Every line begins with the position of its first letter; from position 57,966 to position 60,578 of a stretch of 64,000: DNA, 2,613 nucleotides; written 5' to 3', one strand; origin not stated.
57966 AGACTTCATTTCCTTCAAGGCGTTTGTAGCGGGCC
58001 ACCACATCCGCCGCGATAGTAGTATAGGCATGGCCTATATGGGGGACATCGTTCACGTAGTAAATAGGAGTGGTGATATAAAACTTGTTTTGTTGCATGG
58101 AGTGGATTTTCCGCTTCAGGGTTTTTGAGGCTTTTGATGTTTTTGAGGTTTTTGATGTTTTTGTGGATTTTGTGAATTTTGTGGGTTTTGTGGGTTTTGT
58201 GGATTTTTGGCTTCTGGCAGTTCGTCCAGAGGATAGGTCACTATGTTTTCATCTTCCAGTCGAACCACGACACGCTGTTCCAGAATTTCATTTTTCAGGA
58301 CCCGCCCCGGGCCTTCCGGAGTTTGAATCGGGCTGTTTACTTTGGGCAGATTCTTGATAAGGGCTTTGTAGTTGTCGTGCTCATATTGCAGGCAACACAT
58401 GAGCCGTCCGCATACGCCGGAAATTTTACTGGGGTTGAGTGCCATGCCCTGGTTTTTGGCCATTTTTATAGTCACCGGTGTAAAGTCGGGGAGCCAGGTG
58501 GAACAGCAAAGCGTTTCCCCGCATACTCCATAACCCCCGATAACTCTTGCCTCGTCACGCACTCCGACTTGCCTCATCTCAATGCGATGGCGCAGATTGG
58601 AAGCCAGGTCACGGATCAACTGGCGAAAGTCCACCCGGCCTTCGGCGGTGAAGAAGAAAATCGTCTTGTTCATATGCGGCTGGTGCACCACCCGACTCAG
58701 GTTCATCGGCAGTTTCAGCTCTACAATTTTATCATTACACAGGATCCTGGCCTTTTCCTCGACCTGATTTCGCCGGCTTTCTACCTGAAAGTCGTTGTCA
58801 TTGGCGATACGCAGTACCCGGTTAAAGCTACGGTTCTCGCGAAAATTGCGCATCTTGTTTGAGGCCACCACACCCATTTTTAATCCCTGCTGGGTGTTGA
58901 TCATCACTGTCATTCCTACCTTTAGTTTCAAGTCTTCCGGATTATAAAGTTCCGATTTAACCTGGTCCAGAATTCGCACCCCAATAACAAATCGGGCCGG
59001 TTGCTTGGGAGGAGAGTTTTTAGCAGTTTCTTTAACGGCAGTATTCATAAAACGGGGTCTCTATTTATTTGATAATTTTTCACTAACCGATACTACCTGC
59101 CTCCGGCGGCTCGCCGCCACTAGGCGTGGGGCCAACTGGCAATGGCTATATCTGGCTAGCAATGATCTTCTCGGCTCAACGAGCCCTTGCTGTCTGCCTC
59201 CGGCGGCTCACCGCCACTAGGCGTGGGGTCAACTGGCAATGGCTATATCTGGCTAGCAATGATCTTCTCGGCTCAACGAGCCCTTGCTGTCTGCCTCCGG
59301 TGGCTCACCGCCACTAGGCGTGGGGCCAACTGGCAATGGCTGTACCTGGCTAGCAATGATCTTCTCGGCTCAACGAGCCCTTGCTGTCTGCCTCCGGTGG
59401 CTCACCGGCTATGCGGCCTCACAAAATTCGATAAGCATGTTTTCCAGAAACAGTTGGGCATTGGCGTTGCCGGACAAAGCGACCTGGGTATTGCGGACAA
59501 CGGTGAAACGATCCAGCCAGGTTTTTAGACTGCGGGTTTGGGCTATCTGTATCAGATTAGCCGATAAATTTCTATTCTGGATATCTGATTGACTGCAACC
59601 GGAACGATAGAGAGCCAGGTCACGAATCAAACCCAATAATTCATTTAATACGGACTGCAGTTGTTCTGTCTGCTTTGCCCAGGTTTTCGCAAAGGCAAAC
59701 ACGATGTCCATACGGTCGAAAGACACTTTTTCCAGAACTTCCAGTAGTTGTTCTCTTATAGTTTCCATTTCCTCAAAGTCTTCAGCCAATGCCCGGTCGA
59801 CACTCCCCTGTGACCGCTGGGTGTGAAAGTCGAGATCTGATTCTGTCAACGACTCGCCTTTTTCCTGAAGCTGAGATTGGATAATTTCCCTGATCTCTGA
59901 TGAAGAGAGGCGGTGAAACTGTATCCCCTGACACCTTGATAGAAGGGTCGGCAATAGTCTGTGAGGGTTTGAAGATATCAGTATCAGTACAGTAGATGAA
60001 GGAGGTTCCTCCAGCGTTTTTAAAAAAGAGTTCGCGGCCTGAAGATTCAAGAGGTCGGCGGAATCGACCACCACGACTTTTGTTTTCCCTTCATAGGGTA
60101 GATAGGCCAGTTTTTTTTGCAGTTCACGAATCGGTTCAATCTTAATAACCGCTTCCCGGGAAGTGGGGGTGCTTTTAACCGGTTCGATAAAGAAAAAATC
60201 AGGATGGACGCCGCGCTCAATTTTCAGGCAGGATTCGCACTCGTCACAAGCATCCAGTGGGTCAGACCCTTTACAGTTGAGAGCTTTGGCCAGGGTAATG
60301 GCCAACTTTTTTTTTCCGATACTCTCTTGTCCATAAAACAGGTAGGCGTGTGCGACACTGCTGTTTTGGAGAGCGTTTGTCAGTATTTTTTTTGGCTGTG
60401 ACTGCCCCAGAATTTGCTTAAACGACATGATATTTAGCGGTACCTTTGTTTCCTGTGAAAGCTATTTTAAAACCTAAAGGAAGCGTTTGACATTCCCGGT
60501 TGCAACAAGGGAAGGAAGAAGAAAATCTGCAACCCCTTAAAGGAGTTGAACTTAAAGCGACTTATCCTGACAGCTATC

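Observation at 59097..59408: Exact 97-bp tandem array (3.2 copies) inserted between holB and the PSP1/ricT gene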

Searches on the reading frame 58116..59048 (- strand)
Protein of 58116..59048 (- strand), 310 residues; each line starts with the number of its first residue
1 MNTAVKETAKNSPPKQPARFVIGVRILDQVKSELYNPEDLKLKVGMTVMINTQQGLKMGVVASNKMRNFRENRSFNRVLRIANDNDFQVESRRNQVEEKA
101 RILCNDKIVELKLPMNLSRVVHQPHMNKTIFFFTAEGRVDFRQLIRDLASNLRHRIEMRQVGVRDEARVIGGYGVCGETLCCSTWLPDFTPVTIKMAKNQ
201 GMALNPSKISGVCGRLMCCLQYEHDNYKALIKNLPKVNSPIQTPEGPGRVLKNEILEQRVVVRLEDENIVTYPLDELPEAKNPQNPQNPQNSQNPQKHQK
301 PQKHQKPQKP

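Call 49: search_protein_families(library=pfam, proteins=[window:58116-59048:-], max_evalue=0.001)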
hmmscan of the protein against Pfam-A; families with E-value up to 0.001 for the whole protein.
window:58116-59048:- (310 aa): 1 family
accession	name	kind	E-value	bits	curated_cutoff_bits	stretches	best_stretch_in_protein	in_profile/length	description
PF04468.17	PSP1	-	2.2e-26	92.4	27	1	77-161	2-86/86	PSP1 C-terminal conserved region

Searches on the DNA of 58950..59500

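Call 26: search_rna_families(source=window, start=58950, end=59500, threshold=evalue, max_evalue=10)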
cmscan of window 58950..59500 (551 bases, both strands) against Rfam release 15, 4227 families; matches with E-value up to 10: 1.
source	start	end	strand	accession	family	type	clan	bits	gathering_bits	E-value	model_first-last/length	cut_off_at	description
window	59265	59364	+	RF02994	IMPDH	Gene; sRNA;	-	13.7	95.4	5.8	1-108/108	no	IMPDH RNA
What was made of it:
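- On Any Rfam RNA family: Across the array, only a 13.7-bit chance-level match at E = 5.8 (call 26).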

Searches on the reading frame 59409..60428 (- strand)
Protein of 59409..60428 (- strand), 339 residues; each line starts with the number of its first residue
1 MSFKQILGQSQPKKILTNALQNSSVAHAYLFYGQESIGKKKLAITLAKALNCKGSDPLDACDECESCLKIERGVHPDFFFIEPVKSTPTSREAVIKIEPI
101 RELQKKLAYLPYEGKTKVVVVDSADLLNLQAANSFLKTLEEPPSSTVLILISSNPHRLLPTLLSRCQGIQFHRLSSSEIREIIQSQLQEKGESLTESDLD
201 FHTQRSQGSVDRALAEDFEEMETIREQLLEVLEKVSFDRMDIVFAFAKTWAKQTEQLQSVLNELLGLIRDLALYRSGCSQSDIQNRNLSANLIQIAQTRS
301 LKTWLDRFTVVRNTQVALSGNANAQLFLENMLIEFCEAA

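Call 12: find_encoding_contigs(protein=window:59409-60428:-, flank=10000, max_places=10)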
Protein window:59409-60428:- (339 aa): 24 contigs read that carry it; 8 places shown.
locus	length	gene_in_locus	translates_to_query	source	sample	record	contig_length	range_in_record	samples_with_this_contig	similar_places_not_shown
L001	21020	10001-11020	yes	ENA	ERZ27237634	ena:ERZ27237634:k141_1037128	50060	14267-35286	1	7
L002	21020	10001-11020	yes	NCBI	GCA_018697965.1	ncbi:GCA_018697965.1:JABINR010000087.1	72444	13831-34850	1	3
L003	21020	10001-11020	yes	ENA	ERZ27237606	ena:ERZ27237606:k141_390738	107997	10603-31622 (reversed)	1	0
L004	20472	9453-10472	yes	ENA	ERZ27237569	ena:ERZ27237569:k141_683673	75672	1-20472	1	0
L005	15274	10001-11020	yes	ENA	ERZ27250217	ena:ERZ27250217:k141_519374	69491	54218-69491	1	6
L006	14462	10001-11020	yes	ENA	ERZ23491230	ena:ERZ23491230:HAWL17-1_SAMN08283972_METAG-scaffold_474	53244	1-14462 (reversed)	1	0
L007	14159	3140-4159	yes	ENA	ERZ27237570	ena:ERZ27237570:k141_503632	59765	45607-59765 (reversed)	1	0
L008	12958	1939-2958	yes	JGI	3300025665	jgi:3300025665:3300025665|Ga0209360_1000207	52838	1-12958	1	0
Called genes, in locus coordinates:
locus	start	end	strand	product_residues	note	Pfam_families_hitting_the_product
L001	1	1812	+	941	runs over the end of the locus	PF00005:ABC_tran (faint), PF02463:SMC_N (faint), PF13191:AAA_16 (faint), PF13481:AAA_25 (faint), PF13555:AAA_29 (faint), PF20703:nSTAND1 (faint), PF17760:UvrA_inter, PF17755:UvrA_DNA-bind, +1 more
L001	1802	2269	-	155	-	PF02635:DsrE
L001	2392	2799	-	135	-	PF02823:ATP-synt_DE_N, PF00401:ATP-synt_DE (weak)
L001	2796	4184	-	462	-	PF02874:ATP-synt_ab_N, PF00006:ATP-synt_ab, PF22919:ATP-synt_VA_C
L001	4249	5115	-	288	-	PF00231:ATP-synt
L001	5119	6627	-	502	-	PF02874:ATP-synt_ab_N, PF00006:ATP-synt_ab, PF00306:ATP-synt_ab_C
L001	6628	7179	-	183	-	PF00213:OSCP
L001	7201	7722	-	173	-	PF02326:YMF19 (weak), PF00430:ATP-synt_B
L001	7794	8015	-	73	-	PF00137:ATP-synt_C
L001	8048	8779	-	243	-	PF00119:ATP-synt_A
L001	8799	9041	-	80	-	PF09527:ATPase_gene1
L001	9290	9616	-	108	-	PF12838:Fer4_7 (faint), PF14697:Fer4_21 (faint), PF12837:Fer4_6 (faint)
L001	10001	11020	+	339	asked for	PF13177:DNA_pol3_delta2, PF09115:DNApol3-delta_C (weak)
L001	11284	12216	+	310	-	-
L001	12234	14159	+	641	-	PF00133:tRNA-synt_1, PF01406:tRNA-synt_1e, PF09334:tRNA-synt_1g, PF00133:tRNA-synt_1, PF01406:tRNA-synt_1e (weak), PF19303:Anticodon_3, PF08264:Anticodon_1, PF01588:tRNA_bind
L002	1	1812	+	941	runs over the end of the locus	PF00005:ABC_tran (faint), PF02463:SMC_N (faint), PF13191:AAA_16 (faint), PF13481:AAA_25 (faint), PF13555:AAA_29 (faint), PF20703:nSTAND1 (faint), PF17760:UvrA_inter, PF17755:UvrA_DNA-bind, +1 more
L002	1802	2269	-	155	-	PF02635:DsrE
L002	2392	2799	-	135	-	PF02823:ATP-synt_DE_N, PF00401:ATP-synt_DE (weak)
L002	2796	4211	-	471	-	PF02874:ATP-synt_ab_N, PF00006:ATP-synt_ab, PF22919:ATP-synt_VA_C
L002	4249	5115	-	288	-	PF00231:ATP-synt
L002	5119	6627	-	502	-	PF02874:ATP-synt_ab_N, PF00006:ATP-synt_ab, PF00306:ATP-synt_ab_C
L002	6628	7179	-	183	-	PF00213:OSCP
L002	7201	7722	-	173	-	PF02326:YMF19 (weak), PF00430:ATP-synt_B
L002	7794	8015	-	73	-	PF00137:ATP-synt_C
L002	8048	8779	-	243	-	PF00119:ATP-synt_A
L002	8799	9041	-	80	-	PF09527:ATPase_gene1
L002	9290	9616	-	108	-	PF12838:Fer4_7 (faint), PF14697:Fer4_21 (faint), PF12837:Fer4_6 (faint)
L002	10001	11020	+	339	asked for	PF13177:DNA_pol3_delta2, PF09115:DNApol3-delta_C (weak)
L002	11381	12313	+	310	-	-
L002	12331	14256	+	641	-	PF00133:tRNA-synt_1, PF01406:tRNA-synt_1e, PF09334:tRNA-synt_1g, PF00133:tRNA-synt_1, PF01406:tRNA-synt_1e (weak), PF19303:Anticodon_3, PF08264:Anticodon_1, PF01588:tRNA_bind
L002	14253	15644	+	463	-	PF01026:TatD_DNase, PF04055:Radical_SAM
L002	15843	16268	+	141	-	PF04241:DUF423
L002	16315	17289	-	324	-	PF00072:Response_reg, PF00990:GGDEF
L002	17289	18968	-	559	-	PF08447:PAS_3, PF00512:HisKA (weak), PF02518:HATPase_c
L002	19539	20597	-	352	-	PF00034:Cytochrom_C (faint), PF03150:CCP_MauG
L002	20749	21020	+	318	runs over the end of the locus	PF00126:HTH_1, PF03466:LysR_substrate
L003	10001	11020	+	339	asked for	PF13177:DNA_pol3_delta2, PF09115:DNApol3-delta_C (weak)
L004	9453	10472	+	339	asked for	PF13177:DNA_pol3_delta2, PF09115:DNApol3-delta_C (weak)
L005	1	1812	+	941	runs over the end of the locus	PF00005:ABC_tran (faint), PF02463:SMC_N (faint), PF13191:AAA_16 (faint), PF13481:AAA_25 (faint), PF13555:AAA_29 (faint), PF20703:nSTAND1 (faint), PF17760:UvrA_inter, PF17755:UvrA_DNA-bind, +1 more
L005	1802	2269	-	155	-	PF02635:DsrE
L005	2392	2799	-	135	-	PF02823:ATP-synt_DE_N, PF00401:ATP-synt_DE (weak)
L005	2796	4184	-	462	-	PF02874:ATP-synt_ab_N, PF00006:ATP-synt_ab, PF22919:ATP-synt_VA_C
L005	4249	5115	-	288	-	PF00231:ATP-synt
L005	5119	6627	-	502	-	PF02874:ATP-synt_ab_N, PF00006:ATP-synt_ab, PF00306:ATP-synt_ab_C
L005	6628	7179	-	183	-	PF00213:OSCP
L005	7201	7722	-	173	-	PF02326:YMF19 (weak), PF00430:ATP-synt_B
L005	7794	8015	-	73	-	PF00137:ATP-synt_C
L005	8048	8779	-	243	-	PF00119:ATP-synt_A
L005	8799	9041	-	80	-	PF09527:ATPase_gene1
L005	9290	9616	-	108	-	PF12838:Fer4_7 (faint), PF14697:Fer4_21 (faint), PF12837:Fer4_6 (faint)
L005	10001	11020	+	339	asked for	PF13177:DNA_pol3_delta2, PF09115:DNApol3-delta_C (weak)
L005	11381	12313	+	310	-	-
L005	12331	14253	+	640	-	PF00133:tRNA-synt_1, PF01406:tRNA-synt_1e, PF09334:tRNA-synt_1g, PF00133:tRNA-synt_1, PF01406:tRNA-synt_1e (weak), PF19303:Anticodon_3, PF08264:Anticodon_1, PF01588:tRNA_bind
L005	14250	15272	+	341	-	?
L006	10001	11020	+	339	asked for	PF13177:DNA_pol3_delta2, PF09115:DNApol3-delta_C (weak)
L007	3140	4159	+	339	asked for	PF13177:DNA_pol3_delta2, PF09115:DNApol3-delta_C (weak)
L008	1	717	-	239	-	?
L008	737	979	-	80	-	PF09527:ATPase_gene1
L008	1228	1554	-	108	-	PF12838:Fer4_7 (faint), PF14697:Fer4_21 (faint), PF12837:Fer4_6 (faint)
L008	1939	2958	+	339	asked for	PF13177:DNA_pol3_delta2, PF09115:DNApol3-delta_C (weak)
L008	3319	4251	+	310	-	-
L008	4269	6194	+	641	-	PF00133:tRNA-synt_1, PF01406:tRNA-synt_1e, PF09334:tRNA-synt_1g, PF00133:tRNA-synt_1, PF01406:tRNA-synt_1e (weak), PF19303:Anticodon_3, PF08264:Anticodon_1, PF01588:tRNA_bind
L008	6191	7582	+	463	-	PF01026:TatD_DNase, PF04055:Radical_SAM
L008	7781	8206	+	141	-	PF04241:DUF423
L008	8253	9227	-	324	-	PF00072:Response_reg, PF00990:GGDEF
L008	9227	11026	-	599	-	PF08447:PAS_3, PF00512:HisKA (weak), PF02518:HATPase_c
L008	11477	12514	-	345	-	PF03150:CCP_MauG, PF00034:Cytochrom_C (faint)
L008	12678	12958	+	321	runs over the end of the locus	PF00126:HTH_1, PF03466:LysR_substrate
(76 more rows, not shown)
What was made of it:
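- On CRISPR array: Neighbouring genes are holB, PSP1, metG, tatD and the atp operon (call 12).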

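Call 36: find_homologous_proteins(query=window:59409-60428:-, max_evalue=1e-30)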
Query window:59409-60428:- (339 aa): 1801 proteins with E <= 1e-30 among 8000 candidates; the best 120 are listed.
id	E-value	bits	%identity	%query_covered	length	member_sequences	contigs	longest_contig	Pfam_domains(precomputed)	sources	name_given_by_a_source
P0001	1.2e-215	732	100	100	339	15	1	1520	PF09115.16,PF13177.13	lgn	-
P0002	4.3e-198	675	91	100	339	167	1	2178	PF09115.16,PF13177.13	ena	-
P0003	2.8e-196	669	89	100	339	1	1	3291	PF13177.13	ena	-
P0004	4.3e-193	658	88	100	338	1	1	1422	PF09115.16,PF13177.13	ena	-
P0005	3.0e-192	656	88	100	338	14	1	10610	PF09115.16,PF13177.13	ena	-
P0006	1.3e-189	647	86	100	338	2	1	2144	PF13177.13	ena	-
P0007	1.8e-189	646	87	100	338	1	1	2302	PF09115.16,PF13177.13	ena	-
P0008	4.2e-189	645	87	100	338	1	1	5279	PF09115.16,PF13177.13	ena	-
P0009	4.3e-189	645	87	100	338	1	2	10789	PF09115.16,PF13177.13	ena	-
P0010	5.9e-189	645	87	100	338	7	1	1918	PF09115.16,PF13177.13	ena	-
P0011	1.1e-188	644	87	100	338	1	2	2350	PF09115.16,PF13177.13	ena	-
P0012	2.5e-188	643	87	100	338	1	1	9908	PF13177.13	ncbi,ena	-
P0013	5.5e-188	642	86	100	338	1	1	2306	PF09115.16,PF13177.13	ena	-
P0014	8.0e-188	641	86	100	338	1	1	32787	PF09115.16,PF13177.13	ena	-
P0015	9.0e-188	641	86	100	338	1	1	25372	PF13177.13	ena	-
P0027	7.6e-183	625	84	100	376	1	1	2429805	PF09115.16,PF13177.13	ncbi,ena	-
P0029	6.0e-182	622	83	100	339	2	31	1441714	PF09115.16,PF13177.13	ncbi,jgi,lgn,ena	jgi:DNA polymerase III subunit delta'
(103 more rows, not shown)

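Call 38: find_encoding_contigs(protein=P0005, flank=4000, max_places=1)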
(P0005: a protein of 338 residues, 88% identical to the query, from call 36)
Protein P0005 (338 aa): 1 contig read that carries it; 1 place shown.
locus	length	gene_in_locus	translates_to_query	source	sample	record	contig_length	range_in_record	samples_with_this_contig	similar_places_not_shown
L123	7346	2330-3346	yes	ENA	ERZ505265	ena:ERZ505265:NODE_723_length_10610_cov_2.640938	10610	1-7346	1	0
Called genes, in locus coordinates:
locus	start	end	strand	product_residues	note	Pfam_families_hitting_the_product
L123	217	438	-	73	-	PF00137:ATP-synt_C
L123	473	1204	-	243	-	PF00119:ATP-synt_A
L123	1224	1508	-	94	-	PF09527:ATPase_gene1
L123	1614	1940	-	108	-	PF14697:Fer4_21 (faint), PF00037:Fer4 (faint)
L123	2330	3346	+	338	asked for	PF13177:DNA_pol3_delta2, PF09115:DNApol3-delta_C (weak)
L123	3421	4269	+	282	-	PF04468:PSP1, PF28472:PSP1_3rd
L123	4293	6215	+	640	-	PF00133:tRNA-synt_1, PF01406:tRNA-synt_1e, PF09334:tRNA-synt_1g, PF00133:tRNA-synt_1, PF01406:tRNA-synt_1e (weak), PF19303:Anticodon_3, PF08264:Anticodon_1, PF01588:tRNA_bind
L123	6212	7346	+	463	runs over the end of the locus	PF01026:TatD_DNase, PF04055:Radical_SAM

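Call 39: find_encoding_contigs(protein=P0014, flank=4000, max_places=1)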
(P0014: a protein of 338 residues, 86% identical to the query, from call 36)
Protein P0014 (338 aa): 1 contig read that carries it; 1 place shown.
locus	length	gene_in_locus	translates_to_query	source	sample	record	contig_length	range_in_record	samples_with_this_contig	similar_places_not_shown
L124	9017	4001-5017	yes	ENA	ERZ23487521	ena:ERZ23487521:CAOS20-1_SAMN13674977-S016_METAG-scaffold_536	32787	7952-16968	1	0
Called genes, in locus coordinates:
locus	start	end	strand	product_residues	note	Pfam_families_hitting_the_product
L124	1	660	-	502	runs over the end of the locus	PF02874:ATP-synt_ab_N, PF00006:ATP-synt_ab, PF00306:ATP-synt_ab_C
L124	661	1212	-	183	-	PF00213:OSCP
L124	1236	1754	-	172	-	PF02326:YMF19 (weak), PF00430:ATP-synt_B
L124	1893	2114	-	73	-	PF00137:ATP-synt_C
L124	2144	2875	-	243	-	PF00119:ATP-synt_A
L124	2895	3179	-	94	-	PF09527:ATPase_gene1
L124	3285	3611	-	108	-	PF14697:Fer4_21 (faint), PF00037:Fer4 (faint)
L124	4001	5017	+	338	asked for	PF13177:DNA_pol3_delta2, PF09115:DNApol3-delta_C (weak)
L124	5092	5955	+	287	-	PF04468:PSP1, PF28472:PSP1_3rd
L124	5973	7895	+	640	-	PF00133:tRNA-synt_1, PF01406:tRNA-synt_1e, PF09334:tRNA-synt_1g, PF00133:tRNA-synt_1, PF01406:tRNA-synt_1e (weak), PF19303:Anticodon_3, PF08264:Anticodon_1, PF01588:tRNA_bind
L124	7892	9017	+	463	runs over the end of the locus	PF01026:TatD_DNase, PF04055:Radical_SAM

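Call 40: find_encoding_contigs(protein=P0029, flank=10000, max_places=1)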
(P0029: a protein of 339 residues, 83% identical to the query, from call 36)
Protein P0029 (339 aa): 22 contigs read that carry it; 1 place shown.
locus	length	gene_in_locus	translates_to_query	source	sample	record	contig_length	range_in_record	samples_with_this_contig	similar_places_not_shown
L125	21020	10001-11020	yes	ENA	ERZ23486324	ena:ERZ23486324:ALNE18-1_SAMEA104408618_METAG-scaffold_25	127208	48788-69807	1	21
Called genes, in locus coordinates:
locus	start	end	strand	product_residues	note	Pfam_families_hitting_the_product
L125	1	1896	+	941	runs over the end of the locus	PF00005:ABC_tran (faint), PF02463:SMC_N (faint), PF13191:AAA_16 (faint), PF13304:AAA_21 (faint), PF13481:AAA_25 (faint), PF13555:AAA_29 (faint), PF17760:UvrA_inter, PF17755:UvrA_DNA-bind, +2 more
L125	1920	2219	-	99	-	-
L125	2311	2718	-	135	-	PF02823:ATP-synt_DE_N, PF00401:ATP-synt_DE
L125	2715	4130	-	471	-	PF02874:ATP-synt_ab_N, PF00006:ATP-synt_ab, PF22919:ATP-synt_VA_C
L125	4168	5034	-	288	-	PF00231:ATP-synt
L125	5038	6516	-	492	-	PF02874:ATP-synt_ab_N, PF00006:ATP-synt_ab, PF00306:ATP-synt_ab_C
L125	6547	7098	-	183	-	PF00213:OSCP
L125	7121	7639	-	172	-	PF02326:YMF19 (weak), PF00430:ATP-synt_B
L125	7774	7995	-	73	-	PF00137:ATP-synt_C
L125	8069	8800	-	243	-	PF00119:ATP-synt_A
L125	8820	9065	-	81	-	PF09527:ATPase_gene1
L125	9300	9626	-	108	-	PF12838:Fer4_7 (faint), PF14697:Fer4_21 (faint), PF12837:Fer4_6 (faint)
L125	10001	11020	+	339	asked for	PF13177:DNA_pol3_delta2, PF09115:DNApol3-delta_C (weak)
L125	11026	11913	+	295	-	PF04468:PSP1, PF28472:PSP1_3rd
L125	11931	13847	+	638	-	PF00133:tRNA-synt_1, PF01406:tRNA-synt_1e, PF09334:tRNA-synt_1g, PF00133:tRNA-synt_1, PF01406:tRNA-synt_1e (weak), PF19303:Anticodon_3, PF08264:Anticodon_1, PF01588:tRNA_bind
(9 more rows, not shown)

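Call 41: find_encoding_contigs(protein=P0027, flank=10000, max_places=1)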
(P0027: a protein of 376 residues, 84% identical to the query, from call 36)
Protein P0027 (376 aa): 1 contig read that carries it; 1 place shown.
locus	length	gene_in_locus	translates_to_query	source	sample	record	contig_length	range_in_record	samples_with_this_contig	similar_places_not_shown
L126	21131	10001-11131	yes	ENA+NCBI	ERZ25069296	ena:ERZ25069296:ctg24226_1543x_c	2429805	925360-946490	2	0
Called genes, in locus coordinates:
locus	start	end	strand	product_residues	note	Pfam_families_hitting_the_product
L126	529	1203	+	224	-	-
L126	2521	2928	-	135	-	PF02823:ATP-synt_DE_N, PF00401:ATP-synt_DE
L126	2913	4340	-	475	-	PF02874:ATP-synt_ab_N, PF00006:ATP-synt_ab, PF22919:ATP-synt_VA_C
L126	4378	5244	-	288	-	PF00231:ATP-synt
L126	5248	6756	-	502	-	PF02874:ATP-synt_ab_N, PF00006:ATP-synt_ab, PF00306:ATP-synt_ab_C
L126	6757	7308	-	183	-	PF00213:OSCP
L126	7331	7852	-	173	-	-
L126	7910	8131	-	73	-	PF00137:ATP-synt_C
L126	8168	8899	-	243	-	PF00119:ATP-synt_A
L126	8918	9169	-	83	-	PF09527:ATPase_gene1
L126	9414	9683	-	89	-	PF00037:Fer4 (faint), PF12837:Fer4_6 (faint), PF13237:Fer4_10 (faint)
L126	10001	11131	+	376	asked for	PF13177:DNA_pol3_delta2, PF09115:DNApol3-delta_C (weak)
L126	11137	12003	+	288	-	PF04468:PSP1, PF28472:PSP1_3rd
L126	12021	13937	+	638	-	PF00133:tRNA-synt_1, PF01406:tRNA-synt_1e, PF09334:tRNA-synt_1g, PF00133:tRNA-synt_1, PF01406:tRNA-synt_1e (weak), PF19303:Anticodon_3, PF08264:Anticodon_1, PF01588:tRNA_bind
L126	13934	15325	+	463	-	PF01026:TatD_DNase, PF04055:Radical_SAM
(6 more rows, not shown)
